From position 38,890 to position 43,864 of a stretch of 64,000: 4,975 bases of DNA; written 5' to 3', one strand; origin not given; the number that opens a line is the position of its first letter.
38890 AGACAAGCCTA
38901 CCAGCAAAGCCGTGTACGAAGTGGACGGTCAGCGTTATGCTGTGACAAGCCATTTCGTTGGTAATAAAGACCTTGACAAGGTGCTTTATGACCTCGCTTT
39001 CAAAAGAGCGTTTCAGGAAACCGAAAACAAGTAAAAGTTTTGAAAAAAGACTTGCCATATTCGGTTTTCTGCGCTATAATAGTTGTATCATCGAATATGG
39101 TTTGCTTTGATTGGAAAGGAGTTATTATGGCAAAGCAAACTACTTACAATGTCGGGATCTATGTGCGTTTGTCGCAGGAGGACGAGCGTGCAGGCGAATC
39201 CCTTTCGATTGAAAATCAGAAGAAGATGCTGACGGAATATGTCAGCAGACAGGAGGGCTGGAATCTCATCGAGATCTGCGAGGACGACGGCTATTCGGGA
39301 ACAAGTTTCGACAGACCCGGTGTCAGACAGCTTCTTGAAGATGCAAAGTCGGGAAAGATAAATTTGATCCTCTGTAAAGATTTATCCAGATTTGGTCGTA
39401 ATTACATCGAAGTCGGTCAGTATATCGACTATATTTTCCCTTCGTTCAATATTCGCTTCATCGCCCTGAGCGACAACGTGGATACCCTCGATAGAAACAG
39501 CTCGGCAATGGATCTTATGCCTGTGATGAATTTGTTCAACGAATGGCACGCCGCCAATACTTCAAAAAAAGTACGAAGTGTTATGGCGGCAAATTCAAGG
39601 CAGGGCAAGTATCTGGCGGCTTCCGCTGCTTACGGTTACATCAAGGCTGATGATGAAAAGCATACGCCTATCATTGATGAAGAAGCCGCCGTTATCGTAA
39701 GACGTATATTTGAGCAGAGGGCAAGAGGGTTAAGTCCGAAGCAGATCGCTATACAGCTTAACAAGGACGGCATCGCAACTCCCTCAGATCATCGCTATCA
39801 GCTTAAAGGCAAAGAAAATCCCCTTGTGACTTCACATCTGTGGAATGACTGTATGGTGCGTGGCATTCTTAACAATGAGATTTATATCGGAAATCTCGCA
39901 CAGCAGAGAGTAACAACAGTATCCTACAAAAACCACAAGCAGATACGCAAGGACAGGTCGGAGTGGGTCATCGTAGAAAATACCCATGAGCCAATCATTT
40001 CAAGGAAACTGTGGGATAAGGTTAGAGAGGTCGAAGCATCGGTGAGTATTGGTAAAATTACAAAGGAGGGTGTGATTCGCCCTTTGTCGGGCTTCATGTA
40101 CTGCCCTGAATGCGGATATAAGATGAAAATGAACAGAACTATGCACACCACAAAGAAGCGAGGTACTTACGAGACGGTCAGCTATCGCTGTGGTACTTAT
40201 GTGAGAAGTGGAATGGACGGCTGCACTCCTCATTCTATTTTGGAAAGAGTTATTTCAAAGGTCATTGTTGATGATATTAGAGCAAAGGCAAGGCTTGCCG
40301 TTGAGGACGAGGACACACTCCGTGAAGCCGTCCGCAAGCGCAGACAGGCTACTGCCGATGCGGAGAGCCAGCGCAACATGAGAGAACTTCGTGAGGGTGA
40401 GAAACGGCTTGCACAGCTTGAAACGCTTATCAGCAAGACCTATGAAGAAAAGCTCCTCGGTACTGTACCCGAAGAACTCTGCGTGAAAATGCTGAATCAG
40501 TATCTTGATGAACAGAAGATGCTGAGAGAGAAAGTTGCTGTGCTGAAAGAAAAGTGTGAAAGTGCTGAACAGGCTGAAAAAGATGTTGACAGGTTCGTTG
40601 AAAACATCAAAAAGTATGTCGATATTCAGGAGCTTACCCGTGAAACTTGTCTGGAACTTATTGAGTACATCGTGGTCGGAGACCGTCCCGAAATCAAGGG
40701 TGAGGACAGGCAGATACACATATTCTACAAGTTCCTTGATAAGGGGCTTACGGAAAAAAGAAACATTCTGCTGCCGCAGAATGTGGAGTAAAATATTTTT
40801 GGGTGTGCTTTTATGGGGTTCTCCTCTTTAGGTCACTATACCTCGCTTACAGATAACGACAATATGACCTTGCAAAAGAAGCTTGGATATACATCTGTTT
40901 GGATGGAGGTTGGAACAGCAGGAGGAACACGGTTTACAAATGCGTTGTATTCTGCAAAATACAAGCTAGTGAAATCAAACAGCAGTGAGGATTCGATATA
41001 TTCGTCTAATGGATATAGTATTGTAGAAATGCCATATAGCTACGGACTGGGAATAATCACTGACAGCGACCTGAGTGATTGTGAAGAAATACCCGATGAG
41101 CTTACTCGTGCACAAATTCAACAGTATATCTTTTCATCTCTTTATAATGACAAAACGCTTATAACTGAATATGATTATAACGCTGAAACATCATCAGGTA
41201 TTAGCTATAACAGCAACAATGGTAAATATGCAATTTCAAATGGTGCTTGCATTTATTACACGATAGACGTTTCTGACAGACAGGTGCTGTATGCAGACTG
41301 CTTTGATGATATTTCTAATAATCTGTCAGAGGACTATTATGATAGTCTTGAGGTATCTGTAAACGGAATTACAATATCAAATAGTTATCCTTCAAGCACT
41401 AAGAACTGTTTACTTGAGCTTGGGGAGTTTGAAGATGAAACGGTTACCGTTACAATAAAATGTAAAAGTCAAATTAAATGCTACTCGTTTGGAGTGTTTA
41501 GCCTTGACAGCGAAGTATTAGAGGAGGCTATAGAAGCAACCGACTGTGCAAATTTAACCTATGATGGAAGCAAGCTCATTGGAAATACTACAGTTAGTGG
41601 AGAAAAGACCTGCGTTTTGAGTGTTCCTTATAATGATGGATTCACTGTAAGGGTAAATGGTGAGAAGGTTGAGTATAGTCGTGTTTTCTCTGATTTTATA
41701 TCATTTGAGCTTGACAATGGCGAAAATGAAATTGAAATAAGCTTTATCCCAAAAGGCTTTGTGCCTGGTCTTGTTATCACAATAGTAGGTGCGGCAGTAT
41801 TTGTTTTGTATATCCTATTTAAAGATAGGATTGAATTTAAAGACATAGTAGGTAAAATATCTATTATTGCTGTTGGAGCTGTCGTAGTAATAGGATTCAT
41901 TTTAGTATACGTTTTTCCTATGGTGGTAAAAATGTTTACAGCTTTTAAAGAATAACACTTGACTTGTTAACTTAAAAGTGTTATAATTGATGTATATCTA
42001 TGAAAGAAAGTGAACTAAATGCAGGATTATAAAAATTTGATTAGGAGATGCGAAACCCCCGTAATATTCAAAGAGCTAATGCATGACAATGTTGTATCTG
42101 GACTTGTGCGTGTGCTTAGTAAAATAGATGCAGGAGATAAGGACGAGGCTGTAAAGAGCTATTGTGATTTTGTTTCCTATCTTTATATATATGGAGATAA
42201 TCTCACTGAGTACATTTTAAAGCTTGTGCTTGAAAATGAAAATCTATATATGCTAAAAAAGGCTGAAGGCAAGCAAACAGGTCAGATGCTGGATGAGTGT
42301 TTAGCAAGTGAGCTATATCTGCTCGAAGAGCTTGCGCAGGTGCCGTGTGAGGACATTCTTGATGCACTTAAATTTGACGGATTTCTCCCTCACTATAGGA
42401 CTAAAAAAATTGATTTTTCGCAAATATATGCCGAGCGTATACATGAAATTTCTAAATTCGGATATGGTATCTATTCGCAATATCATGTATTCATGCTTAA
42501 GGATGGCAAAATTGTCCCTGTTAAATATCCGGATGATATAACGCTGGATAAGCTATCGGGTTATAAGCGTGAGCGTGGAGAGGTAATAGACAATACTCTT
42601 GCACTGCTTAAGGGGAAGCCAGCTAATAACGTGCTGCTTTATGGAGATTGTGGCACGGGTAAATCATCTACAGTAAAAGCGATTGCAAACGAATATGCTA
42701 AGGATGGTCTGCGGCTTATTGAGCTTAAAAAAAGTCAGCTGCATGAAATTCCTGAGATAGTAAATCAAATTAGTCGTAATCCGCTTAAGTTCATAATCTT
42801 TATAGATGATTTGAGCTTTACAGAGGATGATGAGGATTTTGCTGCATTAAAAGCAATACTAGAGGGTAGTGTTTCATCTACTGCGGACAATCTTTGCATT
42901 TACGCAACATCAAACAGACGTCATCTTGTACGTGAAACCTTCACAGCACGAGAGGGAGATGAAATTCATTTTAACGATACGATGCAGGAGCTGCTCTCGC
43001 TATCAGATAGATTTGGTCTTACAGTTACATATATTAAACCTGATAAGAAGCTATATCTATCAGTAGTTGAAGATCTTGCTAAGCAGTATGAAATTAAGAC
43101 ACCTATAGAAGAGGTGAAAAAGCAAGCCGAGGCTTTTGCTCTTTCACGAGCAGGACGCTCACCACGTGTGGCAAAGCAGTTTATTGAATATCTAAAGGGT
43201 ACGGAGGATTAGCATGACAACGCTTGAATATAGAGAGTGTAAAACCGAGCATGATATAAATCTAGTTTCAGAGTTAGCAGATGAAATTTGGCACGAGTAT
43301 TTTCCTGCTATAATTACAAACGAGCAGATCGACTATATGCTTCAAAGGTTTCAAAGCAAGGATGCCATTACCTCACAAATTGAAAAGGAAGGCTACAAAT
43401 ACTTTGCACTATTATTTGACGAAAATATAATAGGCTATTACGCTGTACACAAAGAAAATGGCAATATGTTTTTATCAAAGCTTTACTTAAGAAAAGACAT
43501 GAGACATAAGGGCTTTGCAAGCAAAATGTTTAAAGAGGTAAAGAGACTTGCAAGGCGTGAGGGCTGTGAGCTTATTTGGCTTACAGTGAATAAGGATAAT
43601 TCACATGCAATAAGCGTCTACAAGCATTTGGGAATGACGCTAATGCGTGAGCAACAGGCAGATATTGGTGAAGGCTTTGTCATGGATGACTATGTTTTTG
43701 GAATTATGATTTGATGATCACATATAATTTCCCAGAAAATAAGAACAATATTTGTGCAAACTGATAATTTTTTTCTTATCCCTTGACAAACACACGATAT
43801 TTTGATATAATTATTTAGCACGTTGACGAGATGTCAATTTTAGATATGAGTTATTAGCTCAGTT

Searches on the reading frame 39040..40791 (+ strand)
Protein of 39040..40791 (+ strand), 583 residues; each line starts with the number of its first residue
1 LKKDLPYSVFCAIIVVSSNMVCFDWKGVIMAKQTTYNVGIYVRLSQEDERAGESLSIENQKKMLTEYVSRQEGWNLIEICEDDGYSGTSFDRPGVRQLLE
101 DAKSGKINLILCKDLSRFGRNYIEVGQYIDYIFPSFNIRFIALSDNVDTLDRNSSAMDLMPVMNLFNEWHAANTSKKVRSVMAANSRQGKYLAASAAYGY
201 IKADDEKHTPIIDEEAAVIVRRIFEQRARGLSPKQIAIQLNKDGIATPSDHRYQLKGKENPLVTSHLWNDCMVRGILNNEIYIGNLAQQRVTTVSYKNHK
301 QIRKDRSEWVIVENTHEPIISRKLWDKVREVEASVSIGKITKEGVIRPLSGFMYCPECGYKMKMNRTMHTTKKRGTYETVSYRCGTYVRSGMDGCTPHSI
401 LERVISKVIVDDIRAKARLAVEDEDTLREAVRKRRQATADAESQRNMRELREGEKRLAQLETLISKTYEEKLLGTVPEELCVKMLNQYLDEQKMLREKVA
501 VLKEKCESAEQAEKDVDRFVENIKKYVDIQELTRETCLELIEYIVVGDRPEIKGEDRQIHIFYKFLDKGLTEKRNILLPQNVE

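Call 8: search_protein_families(library=pfam, proteins=[window:39040-40791:+], max_evalue=0.001)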
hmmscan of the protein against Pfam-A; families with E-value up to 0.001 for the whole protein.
window:39040-40791:+ (583 aa): 4 families
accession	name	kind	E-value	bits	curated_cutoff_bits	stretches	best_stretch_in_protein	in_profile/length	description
PF00239.26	Resolvase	-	3e-25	89.4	23.3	1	40-191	3-145/145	Resolvase, N terminal domain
PF07508.19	Recombinase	-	3.8e-25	88.5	21.1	1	214-330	1-97/102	Recombinase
PF13408.12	Zn_ribbon_recom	-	1.8e-13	51.1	25.3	1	348-414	1-58/58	Recombinase zinc beta ribbon domain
PF14287.11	DUF4368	-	1.1e-12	48.4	25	1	507-566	3-63/67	Domain of unknown function (DUF4368)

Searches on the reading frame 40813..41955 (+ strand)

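Call 8: search_protein_families(library=pfam, proteins=[window:40813-41955:+], max_evalue=0.001)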
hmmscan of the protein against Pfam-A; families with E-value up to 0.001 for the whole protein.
window:40813-41955:+ (380 aa): 1 family
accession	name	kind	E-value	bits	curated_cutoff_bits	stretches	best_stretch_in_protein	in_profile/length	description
PF09586.16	YfhO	-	2.7e-38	132.4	28.5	1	2-323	500-835/835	Bacterial membrane protein YfhO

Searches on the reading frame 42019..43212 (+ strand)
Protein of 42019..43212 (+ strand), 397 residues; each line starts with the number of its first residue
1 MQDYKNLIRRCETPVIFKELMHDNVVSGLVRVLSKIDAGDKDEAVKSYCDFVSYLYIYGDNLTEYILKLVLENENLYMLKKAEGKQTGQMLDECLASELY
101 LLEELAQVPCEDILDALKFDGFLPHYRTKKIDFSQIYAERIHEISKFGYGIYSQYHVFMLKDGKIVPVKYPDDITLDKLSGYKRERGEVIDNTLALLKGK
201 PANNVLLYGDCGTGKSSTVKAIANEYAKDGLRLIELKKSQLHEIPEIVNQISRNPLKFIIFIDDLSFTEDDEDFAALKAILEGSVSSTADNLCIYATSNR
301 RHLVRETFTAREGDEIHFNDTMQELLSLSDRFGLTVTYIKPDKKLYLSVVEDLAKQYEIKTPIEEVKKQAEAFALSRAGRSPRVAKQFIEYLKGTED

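Call 8: search_protein_families(library=pfam, proteins=[window:42019-43212:+], max_evalue=0.001)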
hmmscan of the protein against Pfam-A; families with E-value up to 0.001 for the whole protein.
window:42019-43212:+ (397 aa): 6 families
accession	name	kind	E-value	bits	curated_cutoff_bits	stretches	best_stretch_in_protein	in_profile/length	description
PF05673.19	DUF815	-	2.1e-88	296.1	23.8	1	161-395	9-248/249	Protein of unknown function (DUF815)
PF00004.35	AAA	-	1.8e-08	35.3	21.2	1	205-311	1-122/131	ATPase family associated with various cellular activities (AAA)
PF13191.12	AAA_16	-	1.3e-06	29.4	32.6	1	194-298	13-104/167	AAA ATPase domain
PF20720.3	nSTAND3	-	3.1e-06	27.4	27.2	1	202-265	17-74/155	Novel STAND NTPase 3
PF25199.1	nSTAND_NTPase5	-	0.00019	21.7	34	1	188-267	27-107/145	Novel STAND NTPase 5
PF12775.13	AAA_7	-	0.00095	19.2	25.8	0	202-240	33-71/181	P-loop containing dynein motor region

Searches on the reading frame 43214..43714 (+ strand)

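Call 8: search_protein_families(library=pfam, proteins=[window:43214-43714:+], max_evalue=0.001)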
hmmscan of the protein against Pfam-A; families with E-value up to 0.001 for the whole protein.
window:43214-43714:+ (166 aa): 6 families
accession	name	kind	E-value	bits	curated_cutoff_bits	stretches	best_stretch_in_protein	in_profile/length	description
PF00583.31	Acetyltransf_1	-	1.3e-16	61.3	20.7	1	44-141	14-116/116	Acetyltransferase (GNAT) family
PF13673.13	Acetyltransf_10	-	8.8e-16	58.5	23.6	1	35-152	6-118/128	Acetyltransferase (GNAT) domain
PF13302.13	Acetyltransf_3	-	1.5e-10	42.4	25.4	1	11-142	8-138/138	Acetyltransferase (GNAT) domain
PF13508.13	Acetyltransf_7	-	3.1e-09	37.5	27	1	61-140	3-81/84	Acetyltransferase (GNAT) domain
PF08445.16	FR47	-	6.2e-09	36.2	22.1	1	85-146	22-82/86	FR47-like protein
PF13420.13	Acetyltransf_4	-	5.8e-05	23.6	24.3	1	58-147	46-140/155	Acetyltransferase (GNAT) domain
